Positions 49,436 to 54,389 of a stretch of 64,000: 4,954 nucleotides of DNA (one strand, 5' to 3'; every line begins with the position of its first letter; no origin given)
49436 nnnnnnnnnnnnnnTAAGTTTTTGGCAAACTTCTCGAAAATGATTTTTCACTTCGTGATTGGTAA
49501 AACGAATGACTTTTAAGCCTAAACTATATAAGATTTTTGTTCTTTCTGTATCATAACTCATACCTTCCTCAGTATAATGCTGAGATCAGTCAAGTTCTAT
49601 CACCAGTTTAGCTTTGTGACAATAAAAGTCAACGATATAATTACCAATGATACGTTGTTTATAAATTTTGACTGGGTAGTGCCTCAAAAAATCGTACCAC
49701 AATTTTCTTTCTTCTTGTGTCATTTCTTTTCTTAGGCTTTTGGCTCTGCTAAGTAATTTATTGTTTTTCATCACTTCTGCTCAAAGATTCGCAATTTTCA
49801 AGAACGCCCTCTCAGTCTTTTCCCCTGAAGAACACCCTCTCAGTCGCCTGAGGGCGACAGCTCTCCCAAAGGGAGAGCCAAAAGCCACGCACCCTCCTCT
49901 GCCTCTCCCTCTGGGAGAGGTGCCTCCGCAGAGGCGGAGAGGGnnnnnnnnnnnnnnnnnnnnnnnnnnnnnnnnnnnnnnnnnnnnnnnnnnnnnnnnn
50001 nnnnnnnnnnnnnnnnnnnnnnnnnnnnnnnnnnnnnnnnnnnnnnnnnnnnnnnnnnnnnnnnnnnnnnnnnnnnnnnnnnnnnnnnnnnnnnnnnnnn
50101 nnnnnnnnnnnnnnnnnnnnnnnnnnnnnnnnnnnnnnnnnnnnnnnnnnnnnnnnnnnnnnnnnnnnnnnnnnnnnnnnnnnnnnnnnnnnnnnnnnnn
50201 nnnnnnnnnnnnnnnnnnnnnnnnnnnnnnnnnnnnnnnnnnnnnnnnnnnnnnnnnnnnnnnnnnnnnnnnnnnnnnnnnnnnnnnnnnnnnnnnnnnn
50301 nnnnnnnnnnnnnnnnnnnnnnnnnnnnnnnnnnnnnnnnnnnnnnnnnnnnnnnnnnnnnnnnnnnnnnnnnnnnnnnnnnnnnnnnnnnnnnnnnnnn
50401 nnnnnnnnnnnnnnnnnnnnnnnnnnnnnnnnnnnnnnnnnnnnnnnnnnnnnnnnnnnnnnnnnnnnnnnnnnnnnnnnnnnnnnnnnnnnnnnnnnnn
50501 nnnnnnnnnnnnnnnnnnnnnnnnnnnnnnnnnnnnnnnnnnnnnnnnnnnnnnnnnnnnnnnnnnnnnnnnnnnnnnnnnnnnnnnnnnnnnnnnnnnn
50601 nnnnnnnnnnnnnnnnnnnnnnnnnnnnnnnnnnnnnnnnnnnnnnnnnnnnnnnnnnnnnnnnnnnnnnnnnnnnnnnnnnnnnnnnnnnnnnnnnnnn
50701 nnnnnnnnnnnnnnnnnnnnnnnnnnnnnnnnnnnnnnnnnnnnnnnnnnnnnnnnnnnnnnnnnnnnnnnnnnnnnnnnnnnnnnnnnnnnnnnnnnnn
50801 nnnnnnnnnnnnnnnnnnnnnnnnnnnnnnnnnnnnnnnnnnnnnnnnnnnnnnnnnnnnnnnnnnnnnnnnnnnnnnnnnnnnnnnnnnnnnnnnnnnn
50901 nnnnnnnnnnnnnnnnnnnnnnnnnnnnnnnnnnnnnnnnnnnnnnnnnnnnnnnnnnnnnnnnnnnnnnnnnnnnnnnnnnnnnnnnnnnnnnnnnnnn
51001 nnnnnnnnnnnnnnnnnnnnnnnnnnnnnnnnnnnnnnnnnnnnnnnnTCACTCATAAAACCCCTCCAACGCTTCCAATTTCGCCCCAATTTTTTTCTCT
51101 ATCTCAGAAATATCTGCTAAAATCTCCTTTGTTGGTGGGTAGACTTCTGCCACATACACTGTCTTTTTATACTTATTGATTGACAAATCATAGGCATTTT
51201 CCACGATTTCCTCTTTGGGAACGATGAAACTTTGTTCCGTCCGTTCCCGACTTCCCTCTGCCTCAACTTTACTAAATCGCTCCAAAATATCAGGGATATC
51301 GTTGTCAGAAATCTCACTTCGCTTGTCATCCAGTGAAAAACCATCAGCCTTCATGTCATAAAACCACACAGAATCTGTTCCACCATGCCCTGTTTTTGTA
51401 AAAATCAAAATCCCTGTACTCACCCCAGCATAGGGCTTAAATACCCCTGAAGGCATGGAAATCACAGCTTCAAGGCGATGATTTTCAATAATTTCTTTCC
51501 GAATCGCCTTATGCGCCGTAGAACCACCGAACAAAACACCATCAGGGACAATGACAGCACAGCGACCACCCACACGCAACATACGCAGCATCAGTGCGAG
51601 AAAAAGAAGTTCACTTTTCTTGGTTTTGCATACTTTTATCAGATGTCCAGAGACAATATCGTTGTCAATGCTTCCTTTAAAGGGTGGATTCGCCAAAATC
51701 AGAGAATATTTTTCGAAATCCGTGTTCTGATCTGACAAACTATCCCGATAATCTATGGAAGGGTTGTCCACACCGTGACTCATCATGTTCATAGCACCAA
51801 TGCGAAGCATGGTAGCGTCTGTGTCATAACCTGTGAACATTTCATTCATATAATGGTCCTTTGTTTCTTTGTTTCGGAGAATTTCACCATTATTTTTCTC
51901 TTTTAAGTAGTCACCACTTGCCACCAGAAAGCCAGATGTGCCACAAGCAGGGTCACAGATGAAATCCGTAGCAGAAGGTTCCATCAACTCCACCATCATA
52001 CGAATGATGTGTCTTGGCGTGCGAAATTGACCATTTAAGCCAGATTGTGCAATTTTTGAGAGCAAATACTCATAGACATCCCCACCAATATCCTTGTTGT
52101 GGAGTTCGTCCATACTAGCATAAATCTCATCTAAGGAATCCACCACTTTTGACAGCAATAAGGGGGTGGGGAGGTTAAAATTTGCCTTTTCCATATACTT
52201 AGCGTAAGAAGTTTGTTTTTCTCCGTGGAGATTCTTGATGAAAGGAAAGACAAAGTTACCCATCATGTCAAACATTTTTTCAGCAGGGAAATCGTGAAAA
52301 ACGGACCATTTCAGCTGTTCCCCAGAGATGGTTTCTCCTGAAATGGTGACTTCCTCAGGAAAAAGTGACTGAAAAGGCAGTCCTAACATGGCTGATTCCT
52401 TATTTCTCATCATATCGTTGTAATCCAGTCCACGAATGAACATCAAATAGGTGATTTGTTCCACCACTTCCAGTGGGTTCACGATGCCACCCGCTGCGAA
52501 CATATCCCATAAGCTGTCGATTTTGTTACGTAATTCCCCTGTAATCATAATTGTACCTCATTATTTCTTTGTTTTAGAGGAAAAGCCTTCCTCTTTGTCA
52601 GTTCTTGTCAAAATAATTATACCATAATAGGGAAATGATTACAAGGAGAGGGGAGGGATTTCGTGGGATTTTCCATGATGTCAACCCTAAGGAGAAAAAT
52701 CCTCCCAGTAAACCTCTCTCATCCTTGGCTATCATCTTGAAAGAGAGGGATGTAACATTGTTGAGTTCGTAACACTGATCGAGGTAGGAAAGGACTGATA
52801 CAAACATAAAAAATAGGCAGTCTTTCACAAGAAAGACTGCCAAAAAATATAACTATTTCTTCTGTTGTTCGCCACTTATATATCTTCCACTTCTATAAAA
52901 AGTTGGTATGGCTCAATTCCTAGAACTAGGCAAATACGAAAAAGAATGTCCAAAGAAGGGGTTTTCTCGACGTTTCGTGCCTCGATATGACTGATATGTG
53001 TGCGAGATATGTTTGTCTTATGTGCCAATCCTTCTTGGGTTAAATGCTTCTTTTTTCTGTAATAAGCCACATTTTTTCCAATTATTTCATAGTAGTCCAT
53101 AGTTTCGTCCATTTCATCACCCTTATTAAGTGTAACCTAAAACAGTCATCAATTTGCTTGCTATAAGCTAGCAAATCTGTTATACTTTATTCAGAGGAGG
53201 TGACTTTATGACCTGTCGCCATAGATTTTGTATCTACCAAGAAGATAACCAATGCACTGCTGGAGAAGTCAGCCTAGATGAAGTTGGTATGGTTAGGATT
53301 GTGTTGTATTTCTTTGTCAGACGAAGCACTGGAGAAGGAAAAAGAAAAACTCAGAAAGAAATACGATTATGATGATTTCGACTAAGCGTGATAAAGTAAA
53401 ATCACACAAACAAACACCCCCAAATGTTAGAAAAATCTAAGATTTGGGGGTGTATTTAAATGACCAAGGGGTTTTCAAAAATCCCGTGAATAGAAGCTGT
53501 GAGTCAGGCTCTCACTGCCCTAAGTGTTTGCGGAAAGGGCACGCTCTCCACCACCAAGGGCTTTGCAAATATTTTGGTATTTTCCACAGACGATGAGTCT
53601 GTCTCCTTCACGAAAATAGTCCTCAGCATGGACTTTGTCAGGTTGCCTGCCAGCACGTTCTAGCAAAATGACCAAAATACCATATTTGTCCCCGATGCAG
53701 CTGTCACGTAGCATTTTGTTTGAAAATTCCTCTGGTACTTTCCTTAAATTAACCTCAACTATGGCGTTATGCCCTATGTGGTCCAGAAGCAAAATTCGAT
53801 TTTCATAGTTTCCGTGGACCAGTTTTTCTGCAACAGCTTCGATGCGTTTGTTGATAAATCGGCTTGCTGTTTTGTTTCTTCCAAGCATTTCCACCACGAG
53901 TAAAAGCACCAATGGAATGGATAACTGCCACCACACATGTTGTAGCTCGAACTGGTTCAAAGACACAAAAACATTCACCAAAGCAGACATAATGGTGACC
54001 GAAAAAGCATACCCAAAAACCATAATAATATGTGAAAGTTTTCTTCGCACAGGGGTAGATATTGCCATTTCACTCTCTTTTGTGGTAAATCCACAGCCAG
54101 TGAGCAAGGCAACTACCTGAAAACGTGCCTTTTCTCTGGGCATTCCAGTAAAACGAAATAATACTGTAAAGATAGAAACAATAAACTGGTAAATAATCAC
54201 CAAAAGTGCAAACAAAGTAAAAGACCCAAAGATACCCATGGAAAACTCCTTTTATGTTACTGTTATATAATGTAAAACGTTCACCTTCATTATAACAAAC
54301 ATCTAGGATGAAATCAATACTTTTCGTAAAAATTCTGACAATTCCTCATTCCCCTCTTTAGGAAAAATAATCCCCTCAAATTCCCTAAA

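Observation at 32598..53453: About 19 kb of accessory cargo bracketed by mirror-image gene modules (long-range inverted repeats)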

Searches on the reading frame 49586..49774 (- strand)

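Call 33: search_protein_families(library=pfam, proteins=[window:49586-49774:-], max_evalue=0.0001)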
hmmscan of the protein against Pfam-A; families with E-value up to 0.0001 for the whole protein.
window:49586-49774:- (62 aa): 1 family
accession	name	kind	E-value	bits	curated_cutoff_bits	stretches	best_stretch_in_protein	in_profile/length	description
PF04480.18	DUF559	-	1.1e-15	57.9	20.6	1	6-62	2-60/109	Protein of unknown function (DUF559)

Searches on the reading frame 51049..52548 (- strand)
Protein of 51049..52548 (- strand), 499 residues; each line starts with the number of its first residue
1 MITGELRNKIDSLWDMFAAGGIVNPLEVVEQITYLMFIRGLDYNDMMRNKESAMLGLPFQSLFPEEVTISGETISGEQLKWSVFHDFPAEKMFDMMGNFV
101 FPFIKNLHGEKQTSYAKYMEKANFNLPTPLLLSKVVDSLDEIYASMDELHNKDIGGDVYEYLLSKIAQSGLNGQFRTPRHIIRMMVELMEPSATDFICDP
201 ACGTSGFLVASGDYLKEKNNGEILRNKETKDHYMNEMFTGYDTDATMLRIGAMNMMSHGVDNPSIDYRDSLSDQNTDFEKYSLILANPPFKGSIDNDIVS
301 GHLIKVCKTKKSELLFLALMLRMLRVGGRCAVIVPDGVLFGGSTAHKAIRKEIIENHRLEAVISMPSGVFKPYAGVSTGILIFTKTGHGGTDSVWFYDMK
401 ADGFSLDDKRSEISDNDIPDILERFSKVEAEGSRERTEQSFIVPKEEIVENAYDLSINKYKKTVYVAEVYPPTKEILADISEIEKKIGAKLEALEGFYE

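Call 33: search_protein_families(library=pfam, proteins=[window:51049-52548:-], max_evalue=0.0001)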
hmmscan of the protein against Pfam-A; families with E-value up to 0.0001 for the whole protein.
window:51049-52548:- (499 aa): 4 families
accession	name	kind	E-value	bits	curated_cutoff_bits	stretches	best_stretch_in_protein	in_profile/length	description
PF02384.22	N6_Mtase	-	3.8e-63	214.1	20.4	1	151-464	2-306/311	N-6 DNA Methylase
PF12161.14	HsdM_N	-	1.5e-11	45.5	24.5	1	6-138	1-134/135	HsdM N-terminal domain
PF01170.24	UPF0020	-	1.7e-07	31.6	22.3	1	183-304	18-145/197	RMKL-like, methyltransferase domain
PF07669.17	Eco57I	-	1.9e-07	31.8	25.3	1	265-370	52-171/171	Eco57I restriction-modification methylase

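Call 85: search_protein_families(library=padloc, proteins=[window:51049-52548:-], max_evalue=0.001)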
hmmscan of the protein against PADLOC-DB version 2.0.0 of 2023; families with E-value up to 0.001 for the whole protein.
window:51049-52548:- (499 aa): 49 families (the best 25 are shown)
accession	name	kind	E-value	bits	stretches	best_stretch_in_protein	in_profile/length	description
PDLC03021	MTase_I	-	2.5e-177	588.6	1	1-496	2-487/491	Type I methyltransferase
PDLC03026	MTase_I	-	8.4e-69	231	1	5-480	5-459/487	Type I methyltransferase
PDLC03025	MTase_I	-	7.9e-63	211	1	21-401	19-385/569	Type I methyltransferase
PDLC04134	mad2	-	5.3e-40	135.7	1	4-426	139-485/492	mads_2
PDLC03031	MTase_I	-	5.1e-36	122.2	1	135-462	145-485/834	Type I methyltransferase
PDLC03022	MTase_I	-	4e-34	116.1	1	145-464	156-477/857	Type I methyltransferase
PDLC03036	MTase_I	-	6.6e-33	112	1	134-399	175-443/635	Type I methyltransferase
PDLC03027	MTase_I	-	1.2e-29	101.4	1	132-462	115-438/810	Type I methyltransferase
PDLC03018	MTase_I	-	5.6e-28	95.8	3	151-238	286-373/749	Type I methyltransferase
PDLC03029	MTase_I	-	5.9e-28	95.7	1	131-440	134-457/661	Type I methyltransferase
PDLC03034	MTase_I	-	6.4e-26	88.8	2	274-385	468-583/672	Type I methyltransferase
PDLC03240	MTase_II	-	1.6e-25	87.9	1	123-480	133-485/511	Type II methyltransferase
PDLC03602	REase_MTase_IIG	-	3.9e-25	86.5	1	145-407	296-546/637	Type IIG restriction enzyme-methyltransferase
PDLC03019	MTase_I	-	7.9e-25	85.3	1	146-461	141-458/932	Type I methyltransferase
PDLC03218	MTase_II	-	1.2e-23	81.5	1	59-385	156-481/532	Type II methyltransferase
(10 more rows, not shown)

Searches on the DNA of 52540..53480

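Call 52: search_rna_families(source=window, start=52540, end=53480, threshold=evalue, max_evalue=5)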
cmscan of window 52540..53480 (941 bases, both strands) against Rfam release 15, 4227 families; matches with E-value up to 5: 6.
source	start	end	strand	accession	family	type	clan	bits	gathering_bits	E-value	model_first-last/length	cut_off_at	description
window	53402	53463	-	RF04176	mir-3149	Gene; miRNA;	-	20.4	100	0.58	1-83/83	no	mir-3149 microRNA precursor family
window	52801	52867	-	RF01301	snoR4a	Gene; snRNA; snoRNA; CD-box;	-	18.4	50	3.2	1-77/77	no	Small nucleolar RNA snoR4a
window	53297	53411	-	RF04171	MIR1509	Gene; miRNA;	-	18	87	1.9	1-121/121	no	MIR1509 microRNA precursor family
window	53063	53125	-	RF00300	snoZ221_snoR21b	Gene; snRNA; snoRNA; CD-box;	-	17.4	44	1.2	1-91/91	no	Small nucleolar RNA Z221/R21b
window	53386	53453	+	RF01662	ceN89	Gene; snRNA; snoRNA; CD-box;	-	17.2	48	1.5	1-78/78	no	Caenorhabditis snoRNA ceN89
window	52806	52970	-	RF02834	VqmR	Gene; sRNA;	-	16.7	76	2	1-154/154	no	Vibrio RNA VqmR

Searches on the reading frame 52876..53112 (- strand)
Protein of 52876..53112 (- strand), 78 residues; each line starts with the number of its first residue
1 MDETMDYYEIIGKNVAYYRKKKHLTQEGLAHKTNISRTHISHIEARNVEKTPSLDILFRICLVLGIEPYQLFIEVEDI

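Call 8: search_protein_families(library=pfam, proteins=[window:52876-53112:-], max_evalue=0.01)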
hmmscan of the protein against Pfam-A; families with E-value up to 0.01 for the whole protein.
window:52876-53112:- (78 aa): 6 families
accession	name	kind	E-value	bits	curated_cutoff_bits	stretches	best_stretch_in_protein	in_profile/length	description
PF01381.28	HTH_3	-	1.7e-12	47.6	23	1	16-69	2-53/55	Helix-turn-helix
PF12844.13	HTH_19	-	3.5e-07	30.5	30.2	1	12-72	1-59/64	Helix-turn-helix domain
PF13443.12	HTH_26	-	4.5e-07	30.5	22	1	19-73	6-59/63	Cro/C1-type HTH DNA-binding domain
PF13560.12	HTH_31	-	0.00022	21.9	27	1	18-66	9-56/64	Helix-turn-helix domain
PF13413.12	HTH_25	-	0.00055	20.2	24.6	1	19-53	6-40/62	Helix-turn-helix domain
PF04545.22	Sigma70_r4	-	0.0028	17.6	24.1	1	17-47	14-44/50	Sigma-70, region 4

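Call 29: search_protein_families(library=ncbifam, proteins=[window:52876-53112:-], max_evalue=0.1)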
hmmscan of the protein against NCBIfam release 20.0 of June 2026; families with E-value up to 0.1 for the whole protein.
window:52876-53112:- (78 aa): 21 families
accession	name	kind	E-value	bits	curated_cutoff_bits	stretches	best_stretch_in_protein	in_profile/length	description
TIGR03070.1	couple_hipB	subfamily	4.5e-10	39.3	71.65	1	10-67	2-57/58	type II toxin-antitoxin system Y4mF family antitoxin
NF046032.1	TransRegSlrRBacil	equivalog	2.2e-07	31.1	250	1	10-72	1-62/149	HTH-type transcriptional regulator SlrR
NF041951.1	phage_RstR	subfamily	2.3e-07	31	80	1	12-66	4-56/108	RstR family transcriptional repressor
NF047948.1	male_kill_WMK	equivalog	2.4e-05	24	300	1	6-75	158-225/300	WO male-killing family protein Wmk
NF041575.1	antitoxPezA_Strep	equivalog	0.00013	21.9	290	1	10-62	1-51/158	type II toxin-antitoxin system antitoxin PezA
TIGR03830.1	CxxCG_CxxCG_HTH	subfamily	0.00014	21.6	61.8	1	10-61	65-116/127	type II TA system antitoxin MqsA family protein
NF007271.0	PRK09726.1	equivalog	0.0002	21.3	79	1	17-66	19-66/88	type II toxin-antitoxin system antitoxin HipB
NF003055.0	PRK03975.1-2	equivalog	0.00053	19.8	122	1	17-50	19-51/140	putative transcriptional regulator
NF010465.0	PRK13890.1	equivalog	0.00055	20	96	1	7-77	2-69/121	conjugal transfer protein TrbA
NF007257.0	PRK09706.1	subfamily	0.00055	19.8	101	1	9-69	4-62/135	transcriptional repressor DicA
NF006015.0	PRK08154.1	subfamily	0.00078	18.7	204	1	4-71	24-89/314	anaerobic benzoate catabolism transcriptional regulator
NF007408.0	PRK09943.1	equivalog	0.00079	19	211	1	11-76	8-71/185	HTH-type transcriptional regulator PuuR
TIGR00270.2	TIGR00270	equivalog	0.0018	18.1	110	1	14-66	79-129/159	multiprotein bridging factor aMBF1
NF004471.0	PRK05803.1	subfamily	0.0022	17.2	252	1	19-50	192-223/235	RNA polymerase sporulation sigma factor SigK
TIGR02846.1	spore_sigmaK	equivalog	0.012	15.2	298.65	1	20-50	191-221/227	RNA polymerase sporulation sigma factor SigK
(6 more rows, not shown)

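Call 30: search_protein_families(library=phrogs, proteins=[window:52876-53112:-], max_evalue=0.1)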
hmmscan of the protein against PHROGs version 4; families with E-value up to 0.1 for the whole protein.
window:52876-53112:- (78 aa): 28 families (the best 25 are shown)
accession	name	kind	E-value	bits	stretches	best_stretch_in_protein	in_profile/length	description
phrog_8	-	transcription regulation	1.4e-11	45.5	1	1-75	67-139/346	transcriptional regulator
phrog_3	-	transcription regulation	3.6e-11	44.5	1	4-74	82-148/430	transcriptional repressor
phrog_5823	-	transcription regulation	3.7e-08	33.9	1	10-71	6-66/404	transcriptional regulator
phrog_2967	-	transcription regulation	9e-08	32.9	1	4-74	4-72/225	transcriptional regulator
phrog_1373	-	transcription regulation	4.1e-07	31.1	1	11-74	64-125/166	transcriptional regulator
phrog_2339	-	DNA, RNA and nucleotide metabolism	6.5e-07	30.3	1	3-66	18-80/98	HTH DNA binding protein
phrog_4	-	transcription regulation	3.4e-06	27.3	1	5-72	131-192/400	transcriptional repressor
phrog_2439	-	transcription regulation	1.4e-05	25.2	1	9-68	6-63/367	transcriptional regulator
phrog_7241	-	transcription regulation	6.3e-05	24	1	15-71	66-120/122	transcriptional regulator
phrog_4031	-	unknown function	7.4e-05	22.4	1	15-69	523-576/626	-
phrog_32768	-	unknown function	0.00035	20.4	1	1-75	1-72/446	-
phrog_21705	-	unknown function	0.0007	20.2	1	10-73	119-180/184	-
phrog_9103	-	transcription regulation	0.0014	19.6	1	19-76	17-72/78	transcriptional repressor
phrog_29047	-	unknown function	0.0021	19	1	13-67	94-146/159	-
phrog_2104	-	unknown function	0.0023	19.1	1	13-47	42-76/103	-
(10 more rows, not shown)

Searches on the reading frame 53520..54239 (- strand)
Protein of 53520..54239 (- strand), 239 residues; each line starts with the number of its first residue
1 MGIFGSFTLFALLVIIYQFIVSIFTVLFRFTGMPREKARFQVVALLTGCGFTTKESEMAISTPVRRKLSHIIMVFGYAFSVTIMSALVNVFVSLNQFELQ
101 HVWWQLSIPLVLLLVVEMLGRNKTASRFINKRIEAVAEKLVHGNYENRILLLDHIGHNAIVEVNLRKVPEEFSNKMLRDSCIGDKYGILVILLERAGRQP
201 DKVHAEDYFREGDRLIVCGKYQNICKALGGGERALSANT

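Call 8: search_protein_families(library=pfam, proteins=[window:53520-54239:-], max_evalue=0.01)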
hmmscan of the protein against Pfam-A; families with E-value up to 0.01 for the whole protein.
window:53520-54239:- (239 aa): 1 family
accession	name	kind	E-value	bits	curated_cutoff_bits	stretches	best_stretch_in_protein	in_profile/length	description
PF02080.26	TrkA_C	-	0.0018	18.6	27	1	169-224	9-63/71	TrkA-C domain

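Call 29: search_protein_families(library=ncbifam, proteins=[window:53520-54239:-], max_evalue=0.1)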
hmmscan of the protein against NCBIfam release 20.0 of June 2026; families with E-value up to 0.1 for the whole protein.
window:53520-54239:- (239 aa): 0 families

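Call 85: search_protein_families(library=padloc, proteins=[window:53520-54239:-], max_evalue=0.001)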
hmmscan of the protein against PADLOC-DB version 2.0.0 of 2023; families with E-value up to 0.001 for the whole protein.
window:53520-54239:- (239 aa): 0 families
